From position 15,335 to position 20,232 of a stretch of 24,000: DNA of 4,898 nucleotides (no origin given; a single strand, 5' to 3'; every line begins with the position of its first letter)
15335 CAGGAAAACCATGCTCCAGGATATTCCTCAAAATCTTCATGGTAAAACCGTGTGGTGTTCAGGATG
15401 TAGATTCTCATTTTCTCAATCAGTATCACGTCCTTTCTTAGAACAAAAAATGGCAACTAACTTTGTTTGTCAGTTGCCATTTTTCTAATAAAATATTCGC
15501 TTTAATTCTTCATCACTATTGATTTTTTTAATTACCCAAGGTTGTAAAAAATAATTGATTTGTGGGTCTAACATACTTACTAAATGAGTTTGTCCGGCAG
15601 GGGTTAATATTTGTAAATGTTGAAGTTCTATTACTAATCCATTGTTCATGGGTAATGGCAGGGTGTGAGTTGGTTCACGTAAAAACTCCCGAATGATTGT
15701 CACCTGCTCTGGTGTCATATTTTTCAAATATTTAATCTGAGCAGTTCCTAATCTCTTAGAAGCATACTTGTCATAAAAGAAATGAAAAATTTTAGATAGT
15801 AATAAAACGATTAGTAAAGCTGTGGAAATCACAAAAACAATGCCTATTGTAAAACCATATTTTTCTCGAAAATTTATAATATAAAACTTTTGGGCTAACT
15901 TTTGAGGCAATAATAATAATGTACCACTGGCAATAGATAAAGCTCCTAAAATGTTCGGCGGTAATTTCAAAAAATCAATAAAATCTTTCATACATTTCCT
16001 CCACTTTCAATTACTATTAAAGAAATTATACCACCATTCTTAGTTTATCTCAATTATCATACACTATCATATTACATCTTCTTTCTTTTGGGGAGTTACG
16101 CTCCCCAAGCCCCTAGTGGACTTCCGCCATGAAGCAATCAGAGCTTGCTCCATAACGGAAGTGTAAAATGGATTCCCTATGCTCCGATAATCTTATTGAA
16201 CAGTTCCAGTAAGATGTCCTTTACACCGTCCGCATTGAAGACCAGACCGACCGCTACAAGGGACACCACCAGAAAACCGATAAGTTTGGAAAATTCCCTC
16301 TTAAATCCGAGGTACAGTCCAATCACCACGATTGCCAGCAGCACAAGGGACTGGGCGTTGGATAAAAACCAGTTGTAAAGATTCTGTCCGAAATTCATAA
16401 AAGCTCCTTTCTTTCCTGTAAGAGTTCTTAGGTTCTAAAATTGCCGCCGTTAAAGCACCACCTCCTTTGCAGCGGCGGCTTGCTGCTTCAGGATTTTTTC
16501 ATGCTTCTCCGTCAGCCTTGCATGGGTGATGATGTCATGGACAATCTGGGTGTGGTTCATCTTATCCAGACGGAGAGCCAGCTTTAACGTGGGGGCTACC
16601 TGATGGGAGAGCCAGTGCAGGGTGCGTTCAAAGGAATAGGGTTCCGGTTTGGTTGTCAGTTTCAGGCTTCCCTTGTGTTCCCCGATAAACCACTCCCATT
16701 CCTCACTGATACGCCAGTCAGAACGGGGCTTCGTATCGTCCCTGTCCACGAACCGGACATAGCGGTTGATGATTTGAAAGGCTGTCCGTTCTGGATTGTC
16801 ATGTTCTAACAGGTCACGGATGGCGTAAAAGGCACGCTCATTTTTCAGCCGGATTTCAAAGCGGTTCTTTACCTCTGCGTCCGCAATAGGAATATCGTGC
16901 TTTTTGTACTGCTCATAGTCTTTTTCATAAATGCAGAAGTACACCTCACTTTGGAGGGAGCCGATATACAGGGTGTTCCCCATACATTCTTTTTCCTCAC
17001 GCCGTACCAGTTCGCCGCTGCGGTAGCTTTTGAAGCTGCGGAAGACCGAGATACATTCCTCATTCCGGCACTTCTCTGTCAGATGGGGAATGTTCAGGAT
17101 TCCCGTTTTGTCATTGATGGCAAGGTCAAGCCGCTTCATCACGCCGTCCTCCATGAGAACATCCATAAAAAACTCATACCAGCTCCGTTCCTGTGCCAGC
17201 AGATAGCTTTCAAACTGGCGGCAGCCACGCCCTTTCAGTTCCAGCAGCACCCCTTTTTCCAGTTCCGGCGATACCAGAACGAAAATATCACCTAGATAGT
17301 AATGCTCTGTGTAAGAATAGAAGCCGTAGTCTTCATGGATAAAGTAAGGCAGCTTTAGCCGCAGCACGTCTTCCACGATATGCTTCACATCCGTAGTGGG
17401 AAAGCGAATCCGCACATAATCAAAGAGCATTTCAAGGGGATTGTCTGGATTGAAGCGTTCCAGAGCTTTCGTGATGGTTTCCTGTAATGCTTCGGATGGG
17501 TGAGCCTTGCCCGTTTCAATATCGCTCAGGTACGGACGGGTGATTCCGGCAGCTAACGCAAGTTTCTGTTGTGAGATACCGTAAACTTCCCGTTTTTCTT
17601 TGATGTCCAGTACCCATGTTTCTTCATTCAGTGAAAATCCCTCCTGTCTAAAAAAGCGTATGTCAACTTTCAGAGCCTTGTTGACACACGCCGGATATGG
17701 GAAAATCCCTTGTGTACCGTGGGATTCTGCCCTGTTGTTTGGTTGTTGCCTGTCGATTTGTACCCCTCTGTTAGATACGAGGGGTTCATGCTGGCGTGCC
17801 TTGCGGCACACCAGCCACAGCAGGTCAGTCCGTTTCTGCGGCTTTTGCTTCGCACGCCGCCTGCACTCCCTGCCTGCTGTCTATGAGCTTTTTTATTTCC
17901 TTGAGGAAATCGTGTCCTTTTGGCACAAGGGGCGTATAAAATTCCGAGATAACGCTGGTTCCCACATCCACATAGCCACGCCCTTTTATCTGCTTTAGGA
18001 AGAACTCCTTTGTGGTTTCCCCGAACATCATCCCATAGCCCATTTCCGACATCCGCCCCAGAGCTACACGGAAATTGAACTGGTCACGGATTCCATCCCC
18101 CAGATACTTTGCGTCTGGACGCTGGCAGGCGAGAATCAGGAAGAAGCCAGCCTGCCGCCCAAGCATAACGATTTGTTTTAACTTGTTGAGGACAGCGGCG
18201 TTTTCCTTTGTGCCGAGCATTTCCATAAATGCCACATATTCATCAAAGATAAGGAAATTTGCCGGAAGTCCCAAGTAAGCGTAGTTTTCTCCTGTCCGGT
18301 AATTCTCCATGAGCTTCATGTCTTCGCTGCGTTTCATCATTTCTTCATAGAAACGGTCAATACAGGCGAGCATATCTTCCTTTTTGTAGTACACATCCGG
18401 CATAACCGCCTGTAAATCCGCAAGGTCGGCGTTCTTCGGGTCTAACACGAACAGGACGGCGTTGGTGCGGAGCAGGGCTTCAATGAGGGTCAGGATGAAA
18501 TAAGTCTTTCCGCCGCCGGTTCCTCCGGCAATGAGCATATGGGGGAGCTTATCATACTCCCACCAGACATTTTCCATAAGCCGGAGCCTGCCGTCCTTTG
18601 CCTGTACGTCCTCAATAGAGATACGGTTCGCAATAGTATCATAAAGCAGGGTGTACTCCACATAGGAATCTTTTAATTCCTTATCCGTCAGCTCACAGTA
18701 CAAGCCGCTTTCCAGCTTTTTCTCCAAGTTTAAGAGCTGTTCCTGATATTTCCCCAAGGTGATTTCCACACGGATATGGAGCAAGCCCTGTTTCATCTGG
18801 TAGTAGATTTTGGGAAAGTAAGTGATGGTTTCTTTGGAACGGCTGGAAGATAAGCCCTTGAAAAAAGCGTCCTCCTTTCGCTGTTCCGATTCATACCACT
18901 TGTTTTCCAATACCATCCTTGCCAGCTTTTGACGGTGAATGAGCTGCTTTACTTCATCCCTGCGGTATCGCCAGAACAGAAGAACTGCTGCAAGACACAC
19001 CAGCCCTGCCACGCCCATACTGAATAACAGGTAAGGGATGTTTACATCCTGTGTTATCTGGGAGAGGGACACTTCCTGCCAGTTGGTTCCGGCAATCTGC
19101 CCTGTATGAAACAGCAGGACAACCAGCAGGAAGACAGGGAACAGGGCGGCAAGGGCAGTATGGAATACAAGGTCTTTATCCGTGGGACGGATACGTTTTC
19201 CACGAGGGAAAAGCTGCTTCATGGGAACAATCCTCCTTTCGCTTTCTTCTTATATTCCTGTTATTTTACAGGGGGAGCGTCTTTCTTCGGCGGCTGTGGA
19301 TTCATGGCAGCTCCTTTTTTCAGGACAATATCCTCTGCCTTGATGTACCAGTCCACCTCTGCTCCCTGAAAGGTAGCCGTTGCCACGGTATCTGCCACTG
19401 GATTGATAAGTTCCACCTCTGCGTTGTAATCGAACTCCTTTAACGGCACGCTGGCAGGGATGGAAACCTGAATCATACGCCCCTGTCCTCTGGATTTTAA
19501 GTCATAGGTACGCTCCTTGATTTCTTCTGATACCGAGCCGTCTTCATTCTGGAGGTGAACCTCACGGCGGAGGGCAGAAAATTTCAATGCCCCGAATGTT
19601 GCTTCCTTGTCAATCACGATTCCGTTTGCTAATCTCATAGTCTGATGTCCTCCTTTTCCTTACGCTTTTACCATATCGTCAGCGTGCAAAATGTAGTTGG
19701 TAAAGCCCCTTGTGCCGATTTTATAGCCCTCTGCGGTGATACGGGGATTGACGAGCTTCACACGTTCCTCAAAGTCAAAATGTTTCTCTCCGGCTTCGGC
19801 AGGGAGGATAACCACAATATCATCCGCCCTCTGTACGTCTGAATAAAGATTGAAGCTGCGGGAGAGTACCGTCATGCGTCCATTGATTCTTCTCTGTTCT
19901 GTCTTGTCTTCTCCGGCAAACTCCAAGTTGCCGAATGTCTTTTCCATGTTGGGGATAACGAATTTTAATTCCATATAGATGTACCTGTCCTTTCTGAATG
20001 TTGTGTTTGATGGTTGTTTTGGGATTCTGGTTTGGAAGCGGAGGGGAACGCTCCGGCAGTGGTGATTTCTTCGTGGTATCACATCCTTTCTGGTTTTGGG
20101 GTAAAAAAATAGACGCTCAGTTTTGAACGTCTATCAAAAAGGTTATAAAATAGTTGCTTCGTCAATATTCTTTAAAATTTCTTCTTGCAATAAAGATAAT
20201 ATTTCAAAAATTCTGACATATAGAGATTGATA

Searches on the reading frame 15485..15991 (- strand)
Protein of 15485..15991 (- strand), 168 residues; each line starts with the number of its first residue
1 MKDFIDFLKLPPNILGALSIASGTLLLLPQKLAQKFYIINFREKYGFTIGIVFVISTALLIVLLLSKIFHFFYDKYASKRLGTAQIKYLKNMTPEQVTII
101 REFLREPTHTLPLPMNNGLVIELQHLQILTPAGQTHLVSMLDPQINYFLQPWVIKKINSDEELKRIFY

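Call 60: search_protein_families(library=pfam, proteins=[window:15485-15991:-], max_evalue=0.001)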
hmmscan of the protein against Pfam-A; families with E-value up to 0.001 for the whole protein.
window:15485-15991:- (168 aa): 1 family
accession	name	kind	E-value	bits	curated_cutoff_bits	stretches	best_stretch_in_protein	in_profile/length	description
PF14163.11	SieB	-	3e-48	163.6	26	1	16-160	2-146/147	Super-infection exclusion protein B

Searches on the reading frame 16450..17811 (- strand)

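Call 60: search_protein_families(library=pfam, proteins=[window:16450-17811:-], max_evalue=0.001)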
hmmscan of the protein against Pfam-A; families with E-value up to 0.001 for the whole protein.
window:16450-17811:- (453 aa): 5 families
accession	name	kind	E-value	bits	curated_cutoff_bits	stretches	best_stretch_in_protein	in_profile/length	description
PF02486.25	Rep_trans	-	5.8e-71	238.7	29.6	1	224-428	2-201/201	Replication initiation factor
PF18106.7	Rol_Rep_N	-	3.1e-31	107.9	23.7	1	128-215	2-89/91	Rolling Circle replication initiation protein N-terminal domain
PF01381.28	HTH_3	-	2.1e-09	37.7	23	1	70-108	1-39/55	Helix-turn-helix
PF13560.12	HTH_31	-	2.7e-05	24.8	27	1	74-117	10-54/64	Helix-turn-helix domain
PF12844.13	HTH_19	-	0.00024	21.4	30.2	1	70-121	4-52/64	Helix-turn-helix domain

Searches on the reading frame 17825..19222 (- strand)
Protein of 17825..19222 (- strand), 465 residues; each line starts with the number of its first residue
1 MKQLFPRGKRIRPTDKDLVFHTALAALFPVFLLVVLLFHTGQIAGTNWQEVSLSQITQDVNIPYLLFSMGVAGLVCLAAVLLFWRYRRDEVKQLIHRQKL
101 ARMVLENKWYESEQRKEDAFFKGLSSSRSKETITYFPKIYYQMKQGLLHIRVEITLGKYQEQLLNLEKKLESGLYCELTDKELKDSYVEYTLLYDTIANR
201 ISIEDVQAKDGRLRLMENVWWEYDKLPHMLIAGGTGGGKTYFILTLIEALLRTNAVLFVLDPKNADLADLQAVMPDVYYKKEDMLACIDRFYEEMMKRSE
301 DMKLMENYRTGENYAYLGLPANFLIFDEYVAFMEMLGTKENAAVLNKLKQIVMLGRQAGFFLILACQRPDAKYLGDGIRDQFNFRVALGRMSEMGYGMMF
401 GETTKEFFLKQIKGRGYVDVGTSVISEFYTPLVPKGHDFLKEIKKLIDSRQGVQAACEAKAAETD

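Call 60: search_protein_families(library=pfam, proteins=[window:17825-19222:-], max_evalue=0.001)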
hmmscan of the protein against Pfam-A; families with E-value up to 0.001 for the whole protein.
window:17825-19222:- (465 aa): 2 families
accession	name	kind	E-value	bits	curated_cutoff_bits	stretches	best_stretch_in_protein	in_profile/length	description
PF01580.24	FtsK_SpoIIIE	-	1.2e-09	38.5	24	1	220-303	32-124/221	FtsK/SpoIIIE family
PF01935.23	DUF87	-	1.6e-06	28.9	23.2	1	227-348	24-115/220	Helicase HerA, central domain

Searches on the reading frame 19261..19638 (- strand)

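Call 60: search_protein_families(library=pfam, proteins=[window:19261-19638:-], max_evalue=0.001)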
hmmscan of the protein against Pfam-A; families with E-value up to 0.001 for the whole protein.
window:19261-19638:- (125 aa): 1 family
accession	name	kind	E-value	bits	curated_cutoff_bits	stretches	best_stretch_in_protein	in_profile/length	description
PF06125.17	DUF961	-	1.2e-31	109.5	25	1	5-105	1-100/100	Bacterial protein of unknown function (DUF961)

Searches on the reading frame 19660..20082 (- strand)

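Call 60: search_protein_families(library=pfam, proteins=[window:19660-20082:-], max_evalue=0.001)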
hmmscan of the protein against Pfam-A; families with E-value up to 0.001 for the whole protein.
window:19660-20082:- (140 aa): 1 family
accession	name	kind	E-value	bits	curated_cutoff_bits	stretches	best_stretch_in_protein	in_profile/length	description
PF06125.17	DUF961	-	2.5e-43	147.1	25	1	40-138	1-100/100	Bacterial protein of unknown function (DUF961)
